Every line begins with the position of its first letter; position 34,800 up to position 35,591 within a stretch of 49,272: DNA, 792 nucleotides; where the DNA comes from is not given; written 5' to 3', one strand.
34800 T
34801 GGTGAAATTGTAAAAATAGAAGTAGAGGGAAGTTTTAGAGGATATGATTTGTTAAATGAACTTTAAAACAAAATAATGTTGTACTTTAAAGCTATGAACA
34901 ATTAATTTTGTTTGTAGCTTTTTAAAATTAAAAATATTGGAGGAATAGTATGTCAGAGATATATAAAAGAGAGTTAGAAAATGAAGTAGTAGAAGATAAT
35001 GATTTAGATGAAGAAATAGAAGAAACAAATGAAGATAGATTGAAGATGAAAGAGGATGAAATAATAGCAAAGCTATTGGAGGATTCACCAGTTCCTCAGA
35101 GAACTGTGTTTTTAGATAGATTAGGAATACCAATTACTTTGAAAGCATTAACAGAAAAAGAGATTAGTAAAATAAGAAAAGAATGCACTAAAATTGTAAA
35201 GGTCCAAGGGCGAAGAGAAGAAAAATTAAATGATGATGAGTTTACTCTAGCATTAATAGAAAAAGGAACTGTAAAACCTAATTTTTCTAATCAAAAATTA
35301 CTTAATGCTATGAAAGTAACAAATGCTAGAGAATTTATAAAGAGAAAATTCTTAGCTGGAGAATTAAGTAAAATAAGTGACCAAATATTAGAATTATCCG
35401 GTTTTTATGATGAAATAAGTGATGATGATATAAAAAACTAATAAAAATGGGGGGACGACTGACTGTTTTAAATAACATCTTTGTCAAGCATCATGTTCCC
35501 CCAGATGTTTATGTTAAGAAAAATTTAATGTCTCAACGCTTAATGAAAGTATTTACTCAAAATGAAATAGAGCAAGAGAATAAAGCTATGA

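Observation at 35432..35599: -1 programmed ribosomal frameshift signal at the end of the tail assembly chaperone gene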

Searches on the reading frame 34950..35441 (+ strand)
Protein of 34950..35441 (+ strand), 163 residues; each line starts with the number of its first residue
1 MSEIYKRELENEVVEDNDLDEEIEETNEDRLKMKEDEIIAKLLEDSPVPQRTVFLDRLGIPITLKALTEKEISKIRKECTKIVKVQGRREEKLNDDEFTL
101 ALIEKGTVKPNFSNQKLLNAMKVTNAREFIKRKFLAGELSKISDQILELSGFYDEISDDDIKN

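Call 3: search_protein_families(library=pfam, proteins=[window:34950-35441:+], max_evalue=0.01)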
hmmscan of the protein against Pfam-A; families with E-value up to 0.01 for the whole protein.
window:34950-35441:+ (163 aa): 1 family
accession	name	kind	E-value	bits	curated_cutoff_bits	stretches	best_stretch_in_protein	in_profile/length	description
PF08890.17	Phage_TAC_5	-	2.7e-32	112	27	1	42-162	4-135/135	Phage XkdN-like tail assembly chaperone protein, TAC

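Call 10: search_dna_similar(query=window:34950-35438:+, collection=phages, mode=protein, max_rows=60, rows=spread)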
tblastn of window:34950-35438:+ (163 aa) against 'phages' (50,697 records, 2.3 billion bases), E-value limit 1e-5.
Records with a match: 42; places in all: 42; records where one place covers at least 80% of the query: 11.
Best place of each record, by identity: >=99% 2; 90-95% 1; 60-80% 8; <60% 31.
By first word of the organism name: Lactobacillus 12; Brevibacillus 12; Clostridium 8; Bacillus 4; Clostridioides 3; Bacteriophage 2; Sporosarcina 1.
By host as written in the record: Brevibacillus laterosporus 11; Lactobacillus helveticus 6; Clostridium difficile 4; Clostridium difficile strain CD105HE1 ribotype 076 4; - 4; Bacillus alcalophilus CGMCC 1.3604 3; Clostridioides difficile 2; Lactobacillus gasseri ADH 2; and 5 more.
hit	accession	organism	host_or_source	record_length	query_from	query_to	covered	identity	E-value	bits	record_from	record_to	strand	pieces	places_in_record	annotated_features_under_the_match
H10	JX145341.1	Clostridium phage phiMMP02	Clostridium difficile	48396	1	163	100%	100.0%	6e-83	271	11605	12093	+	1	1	XkdN-related protein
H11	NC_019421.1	Clostridium phage phiMMP02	Clostridium difficile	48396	1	163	100%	100.0%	6e-83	271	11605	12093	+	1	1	tail protein XkdN-like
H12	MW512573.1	Clostridioides phage phiCD418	Clostridioides difficile CD522418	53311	1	163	100%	92.7%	6e-79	259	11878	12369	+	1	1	xkdN: XkdN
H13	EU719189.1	Clostridioides phage phiCD27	Clostridioides difficile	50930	32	163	81%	62.9%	2e-49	175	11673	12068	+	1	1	hypothetical protein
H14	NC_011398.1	Clostridioides phage phiCD27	Clostridioides difficile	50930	32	163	81%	62.9%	2e-49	175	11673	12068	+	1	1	tail protein XkdN-like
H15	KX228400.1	Clostridium phage CDKM15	Clostridium difficile strain CD105HE1 ...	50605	32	163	81%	62.9%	4e-49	174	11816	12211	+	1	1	XkdN-related protein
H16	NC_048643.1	Clostridium phage CDKM15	Clostridium difficile strain CD105HE1 ...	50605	32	163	81%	62.9%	4e-49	174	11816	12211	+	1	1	tail protein XkdN-like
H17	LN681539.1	Clostridium phage phiCD505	Clostridium difficile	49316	32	163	81%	62.1%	8e-49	173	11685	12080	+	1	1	conserved protein of unknown function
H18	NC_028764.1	Clostridium phage phiCD505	Clostridium difficile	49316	32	163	81%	62.1%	8e-49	173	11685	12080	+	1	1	tail protein XkdN-like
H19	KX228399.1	Clostridium phage CDKM9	Clostridium difficile strain CD105HE1 ...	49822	32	163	81%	62.1%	8e-49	173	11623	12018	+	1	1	XkdN-related protein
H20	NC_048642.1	Clostridium phage CDKM9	Clostridium difficile strain CD105HE1 ...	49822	32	163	81%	62.1%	8e-49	173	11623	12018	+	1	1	tail protein XkdN-like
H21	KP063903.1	Bacillus phage BalMu-1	Bacillus alcalophilus CGMCC 1.3604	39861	32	160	79%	36.8%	7e-18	85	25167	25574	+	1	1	XkdN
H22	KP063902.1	Bacillus phage BalMu-1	Bacillus alcalophilus CGMCC 1.3604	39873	32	160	79%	36.8%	7e-18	85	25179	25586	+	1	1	XkdN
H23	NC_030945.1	Bacillus phage BalMu-1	Bacillus alcalophilus CGMCC 1.3604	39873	32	160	79%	36.8%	7e-18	85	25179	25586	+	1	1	tail protein XkdN-like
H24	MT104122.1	Sporosarcina phage Lietuvens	Sporosarcina aquimarina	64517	33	155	75%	35.0%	3e-15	77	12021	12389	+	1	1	tail assembly chaperone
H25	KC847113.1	Bacillus phage PBP180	Bacillus pumilus strain CCTCC AB94180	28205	44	163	74%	32.5%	2e-7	55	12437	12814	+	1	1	defective phage PBP180 | hypothetical protein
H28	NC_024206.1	Lactobacillus phage phi jlb1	Lactobacillus gasseri ADH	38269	46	161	71%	32.8%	1e-12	70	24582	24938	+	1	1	jlb1_040: tail protein XkdN-like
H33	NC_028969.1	Brevibacillus phage Osiris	Brevibacillus laterosporus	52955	43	163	74%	28.6%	7e-9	59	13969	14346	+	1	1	tail protein XkdN-like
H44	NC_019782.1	Lactobacillus phage phiAQ113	-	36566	45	161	72%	29.2%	4e-7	54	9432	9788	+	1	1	tail protein XkdN-like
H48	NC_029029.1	Brevibacillus phage Abouo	Brevibacillus laterosporus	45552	43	163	74%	25.4%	3e-6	51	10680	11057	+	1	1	tail protein XkdN-like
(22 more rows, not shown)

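Call 11: find_related_loci(query=window:34950-35438:+, collection=viral_contigs, flank=2500)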
Query window:34950-35438:+ (163 aa) in viral_contigs; peptide patterns used: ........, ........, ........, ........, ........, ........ (x = any residue, [..] = any of these).
22 stretches matched a pattern; 11 encode a relative of the query (tblastn E <= 1e-3); 10 distinct loci.
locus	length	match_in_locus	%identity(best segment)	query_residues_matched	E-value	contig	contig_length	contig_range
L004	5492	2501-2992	99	1-163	5e-102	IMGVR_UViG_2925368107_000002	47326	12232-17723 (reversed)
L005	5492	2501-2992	99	1-163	5e-102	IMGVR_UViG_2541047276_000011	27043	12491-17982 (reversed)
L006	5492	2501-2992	98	1-163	8e-101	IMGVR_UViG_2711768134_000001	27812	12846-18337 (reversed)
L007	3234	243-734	98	1-163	2e-101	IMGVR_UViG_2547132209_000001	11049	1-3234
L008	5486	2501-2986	98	1-163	4e-100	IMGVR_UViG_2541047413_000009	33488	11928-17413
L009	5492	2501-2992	97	1-163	8e-100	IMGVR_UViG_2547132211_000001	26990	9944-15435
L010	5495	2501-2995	95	1-163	2e-99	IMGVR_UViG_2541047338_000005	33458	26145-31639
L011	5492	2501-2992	96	1-163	4e-99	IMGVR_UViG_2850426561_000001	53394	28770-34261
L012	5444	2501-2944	88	16-163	1e-83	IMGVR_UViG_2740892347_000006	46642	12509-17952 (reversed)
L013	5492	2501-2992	98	1-163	2e-101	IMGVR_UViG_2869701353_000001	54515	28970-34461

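Call 15: find_related_loci(query=A1, collection=viral_contigs, flank=2500)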
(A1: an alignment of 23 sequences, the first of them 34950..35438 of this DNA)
Query A1 (163 aa) in viral_contigs; peptide patterns used: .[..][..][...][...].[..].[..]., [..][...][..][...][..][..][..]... (x = any residue, [..] = any of these).
265 stretches matched a pattern; 139 encode a relative of the query (tblastn E <= 1e-3); the best 80 are kept; 80 distinct loci.
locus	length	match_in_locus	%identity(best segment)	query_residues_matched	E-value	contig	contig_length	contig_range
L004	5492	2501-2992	99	1-163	4e-101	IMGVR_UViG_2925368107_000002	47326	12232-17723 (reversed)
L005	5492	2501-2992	99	1-163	4e-101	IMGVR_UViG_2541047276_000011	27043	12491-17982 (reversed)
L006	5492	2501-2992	98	1-163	5e-100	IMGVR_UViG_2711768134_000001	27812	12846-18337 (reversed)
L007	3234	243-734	98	1-163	1e-100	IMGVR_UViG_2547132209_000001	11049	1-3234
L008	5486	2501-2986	98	1-163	3e-99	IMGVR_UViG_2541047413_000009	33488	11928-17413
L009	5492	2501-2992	97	1-163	6e-99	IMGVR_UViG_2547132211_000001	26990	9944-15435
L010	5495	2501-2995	95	1-163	2e-98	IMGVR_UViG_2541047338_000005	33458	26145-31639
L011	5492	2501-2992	96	1-163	3e-98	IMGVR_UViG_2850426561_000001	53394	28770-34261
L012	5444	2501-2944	88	16-163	9e-83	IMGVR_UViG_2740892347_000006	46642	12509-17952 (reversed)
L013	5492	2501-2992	98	1-163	1e-100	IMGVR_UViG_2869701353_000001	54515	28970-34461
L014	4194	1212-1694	57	7-163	4e-54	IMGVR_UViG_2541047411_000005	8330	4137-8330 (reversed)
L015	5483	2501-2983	57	7-163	4e-54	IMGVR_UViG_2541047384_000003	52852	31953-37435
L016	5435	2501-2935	60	19-163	6e-54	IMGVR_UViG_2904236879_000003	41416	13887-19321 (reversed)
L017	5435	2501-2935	60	19-163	7e-54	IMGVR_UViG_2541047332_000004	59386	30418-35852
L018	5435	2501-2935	60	19-163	7e-54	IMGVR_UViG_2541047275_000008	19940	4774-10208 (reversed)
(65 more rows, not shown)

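Call 28: get_annotated_region(hit=H23, flank=1200)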
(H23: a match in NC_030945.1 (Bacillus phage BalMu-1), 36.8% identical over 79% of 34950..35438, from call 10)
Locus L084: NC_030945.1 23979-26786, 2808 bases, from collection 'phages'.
description: Bacillus phage BalMu-1 copy 1, complete genome.
organism: Bacillus phage BalMu-1 (NCBI taxid 1567487)
taxonomy: Viruses; Duplodnaviria; Heunggongvirae; Uroviricota; Caudoviricetes
host: Bacillus alcalophilus CGMCC 1.3604; source: -; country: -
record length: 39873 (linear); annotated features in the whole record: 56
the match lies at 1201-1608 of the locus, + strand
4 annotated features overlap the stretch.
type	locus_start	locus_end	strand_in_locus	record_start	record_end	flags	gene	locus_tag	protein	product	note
CDS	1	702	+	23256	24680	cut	-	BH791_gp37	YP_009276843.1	tail sheath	Phage-like element PBSX protein xkdK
CDS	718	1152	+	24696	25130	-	-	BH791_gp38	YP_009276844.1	tail protein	Phage-like element PBSX protein xkdM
CDS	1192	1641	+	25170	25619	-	-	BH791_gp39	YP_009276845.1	tail protein XkdN-like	Phage-like element PBSX protein xkdN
CDS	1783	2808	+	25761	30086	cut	-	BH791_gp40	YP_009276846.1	tail length tape measure protein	-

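Call 29: get_annotated_region(hit=H24, flank=1200)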
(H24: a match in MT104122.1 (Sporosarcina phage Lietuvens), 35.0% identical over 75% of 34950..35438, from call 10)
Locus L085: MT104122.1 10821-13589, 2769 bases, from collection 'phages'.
description: Sporosarcina phage Lietuvens, complete genome.
organism: Sporosarcina phage Lietuvens (NCBI taxid 2713145)
taxonomy: Viruses; Duplodnaviria; Heunggongvirae; Uroviricota; Caudoviricetes
host: Sporosarcina aquimarina; source: ice-free soil sample (4-10 cm depth) collected near Rasmussen hut; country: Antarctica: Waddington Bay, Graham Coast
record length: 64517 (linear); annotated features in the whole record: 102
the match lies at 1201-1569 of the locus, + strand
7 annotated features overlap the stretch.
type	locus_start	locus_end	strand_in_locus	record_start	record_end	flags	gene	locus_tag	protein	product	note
CDS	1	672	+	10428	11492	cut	-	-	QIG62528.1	tail sheath protein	ORF14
CDS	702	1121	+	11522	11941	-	-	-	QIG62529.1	tail tube protein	ORF15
CDS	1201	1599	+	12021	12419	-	-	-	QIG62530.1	tail assembly chaperone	ORF16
CDS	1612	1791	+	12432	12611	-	-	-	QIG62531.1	hypothetical protein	ORF17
CDS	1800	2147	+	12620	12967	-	-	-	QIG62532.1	minor tail protein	ORF18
CDS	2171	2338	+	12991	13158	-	-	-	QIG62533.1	hypothetical protein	ORF19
CDS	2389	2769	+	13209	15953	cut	-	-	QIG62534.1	tail tape measure protein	ORF20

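Call 30: get_annotated_region(hit=H25, flank=1200)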
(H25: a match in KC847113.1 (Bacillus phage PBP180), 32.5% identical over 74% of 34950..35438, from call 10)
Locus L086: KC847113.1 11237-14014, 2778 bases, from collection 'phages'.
description: Bacillus phage PBP180, complete sequence.
organism: Bacillus phage PBP180 (NCBI taxid 2558359)
taxonomy: Viruses; Duplodnaviria; Heunggongvirae; Uroviricota; Caudoviricetes
host: Bacillus pumilus strain CCTCC AB94180; source: -; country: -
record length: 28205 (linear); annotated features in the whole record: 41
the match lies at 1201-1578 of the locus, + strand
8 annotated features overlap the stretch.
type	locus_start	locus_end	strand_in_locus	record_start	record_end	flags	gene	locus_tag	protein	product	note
misc_feature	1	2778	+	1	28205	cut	-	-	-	-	defective phage PBP180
CDS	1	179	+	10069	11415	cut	-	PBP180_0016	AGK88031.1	structural protein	ORF16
CDS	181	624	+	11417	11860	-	-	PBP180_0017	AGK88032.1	structural protein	ORF17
CDS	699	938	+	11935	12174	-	-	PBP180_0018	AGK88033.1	hypothetical protein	ORF18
CDS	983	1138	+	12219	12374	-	-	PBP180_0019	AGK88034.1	hypothetical protein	ORF19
CDS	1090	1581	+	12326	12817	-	-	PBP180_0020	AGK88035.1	hypothetical protein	ORF20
CDS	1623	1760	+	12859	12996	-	-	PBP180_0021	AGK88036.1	hypothetical protein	ORF21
CDS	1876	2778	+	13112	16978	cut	-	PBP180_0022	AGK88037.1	hypothetical protein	ORF22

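Call 31: get_annotated_region(hit=H28, flank=1200)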
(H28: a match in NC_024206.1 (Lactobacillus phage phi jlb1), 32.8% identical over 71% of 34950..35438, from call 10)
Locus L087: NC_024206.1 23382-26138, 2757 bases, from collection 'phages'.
description: Lactobacillus phage phi jlb1, complete genome.
organism: Lactobacillus phage phi jlb1 (NCBI taxid 1416334)
taxonomy: Viruses; Duplodnaviria; Heunggongvirae; Uroviricota; Caudoviricetes
host: Lactobacillus gasseri ADH; source: -; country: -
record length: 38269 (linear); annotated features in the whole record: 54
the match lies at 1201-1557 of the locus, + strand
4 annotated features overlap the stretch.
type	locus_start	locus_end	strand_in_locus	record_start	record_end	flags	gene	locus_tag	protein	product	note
CDS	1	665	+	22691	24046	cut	jlb1_038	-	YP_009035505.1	tail sheath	-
CDS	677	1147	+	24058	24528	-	jlb1_039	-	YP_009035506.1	tail protein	-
CDS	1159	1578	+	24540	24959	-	jlb1_040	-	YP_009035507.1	tail protein XkdN-like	-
CDS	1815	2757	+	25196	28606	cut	jlb1_041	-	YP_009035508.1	tail protein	-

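Call 32: get_annotated_region(hit=H33, flank=1200)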
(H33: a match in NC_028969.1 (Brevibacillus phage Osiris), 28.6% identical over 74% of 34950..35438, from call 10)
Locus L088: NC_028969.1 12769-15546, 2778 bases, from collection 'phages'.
description: Brevibacillus phage Osiris, complete genome.
organism: Brevibacillus phage Osiris (NCBI taxid 1691955)
taxonomy: Viruses; Duplodnaviria; Heunggongvirae; Uroviricota; Caudoviricetes; Jimmervirus; Jimmervirus osiris
host: Brevibacillus laterosporus; source: honeybee larva; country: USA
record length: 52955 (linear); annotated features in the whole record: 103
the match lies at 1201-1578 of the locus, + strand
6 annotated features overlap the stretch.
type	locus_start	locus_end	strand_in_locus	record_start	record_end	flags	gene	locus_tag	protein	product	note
CDS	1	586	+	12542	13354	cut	-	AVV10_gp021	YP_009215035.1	anti-repressor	-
CDS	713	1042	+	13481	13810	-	-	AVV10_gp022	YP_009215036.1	hypothetical protein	-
CDS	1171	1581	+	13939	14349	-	-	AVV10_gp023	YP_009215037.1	tail protein XkdN-like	-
CDS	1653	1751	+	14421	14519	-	-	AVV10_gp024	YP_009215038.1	hypothetical protein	-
CDS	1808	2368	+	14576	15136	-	-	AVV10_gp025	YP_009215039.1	hypothetical protein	-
CDS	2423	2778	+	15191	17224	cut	-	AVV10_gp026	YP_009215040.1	tail length tape measure protein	-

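Call 33: get_annotated_region(hit=H44, flank=1200)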
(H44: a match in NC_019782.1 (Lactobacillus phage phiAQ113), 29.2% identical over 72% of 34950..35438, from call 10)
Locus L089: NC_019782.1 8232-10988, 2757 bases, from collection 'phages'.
description: Lactobacillus phage AQ113, complete genome.
organism: Lactobacillus phage phiAQ113 (NCBI taxid 1206110)
taxonomy: Viruses; Duplodnaviria; Heunggongvirae; Uroviricota; Caudoviricetes
host: -; source: -; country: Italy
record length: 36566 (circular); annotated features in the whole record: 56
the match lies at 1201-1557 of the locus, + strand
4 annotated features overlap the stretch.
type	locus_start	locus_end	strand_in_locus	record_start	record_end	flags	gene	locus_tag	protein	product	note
CDS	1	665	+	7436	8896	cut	-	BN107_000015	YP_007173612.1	tail sheath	-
CDS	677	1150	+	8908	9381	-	-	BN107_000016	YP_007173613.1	tail protein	-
CDS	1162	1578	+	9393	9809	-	-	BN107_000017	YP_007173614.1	tail protein XkdN-like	-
CDS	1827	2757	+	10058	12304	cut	-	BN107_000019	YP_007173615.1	tail protein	-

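Call 34: get_annotated_region(hit=H48, flank=1200)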
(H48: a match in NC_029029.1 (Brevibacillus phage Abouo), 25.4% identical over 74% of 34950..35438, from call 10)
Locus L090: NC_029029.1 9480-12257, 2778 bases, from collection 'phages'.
description: Brevibacillus phage Abouo, complete genome.
organism: Brevibacillus phage Abouo (NCBI taxid 1296661)
taxonomy: Viruses; Duplodnaviria; Heunggongvirae; Uroviricota; Caudoviricetes; Abouovirus; Abouovirus abouo
host: Brevibacillus laterosporus; source: soil sample; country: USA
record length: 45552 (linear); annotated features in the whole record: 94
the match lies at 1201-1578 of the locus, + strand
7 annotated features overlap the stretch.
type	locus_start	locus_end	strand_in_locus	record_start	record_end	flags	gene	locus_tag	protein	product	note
CDS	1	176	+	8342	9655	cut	-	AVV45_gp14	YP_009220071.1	tail sheath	gp14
CDS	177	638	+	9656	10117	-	-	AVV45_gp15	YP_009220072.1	tail protein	gp15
CDS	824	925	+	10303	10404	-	-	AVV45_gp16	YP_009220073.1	hypothetical protein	gp16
CDS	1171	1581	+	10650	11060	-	-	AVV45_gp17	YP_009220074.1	tail protein XkdN-like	gp17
CDS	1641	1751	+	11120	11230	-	-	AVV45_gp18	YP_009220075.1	hypothetical protein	gp18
CDS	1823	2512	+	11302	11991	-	-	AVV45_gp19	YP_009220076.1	hypothetical protein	gp19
CDS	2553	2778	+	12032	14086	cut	-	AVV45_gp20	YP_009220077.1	tail length tape measure protein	gp20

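Call 47: search_protein_families(library=phrogs, proteins=[window:34950-35438:+], max_evalue=0.01)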
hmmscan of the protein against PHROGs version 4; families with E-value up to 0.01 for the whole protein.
window:34950-35438:+ (163 aa): 2 families
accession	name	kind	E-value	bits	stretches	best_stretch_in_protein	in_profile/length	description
phrog_389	-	tail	1.5e-43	149.3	1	24-163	1-151/151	tail protein XkdN-like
phrog_4976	-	tail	2.4e-06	28.8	1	56-163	32-129/129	tail assembly chaperone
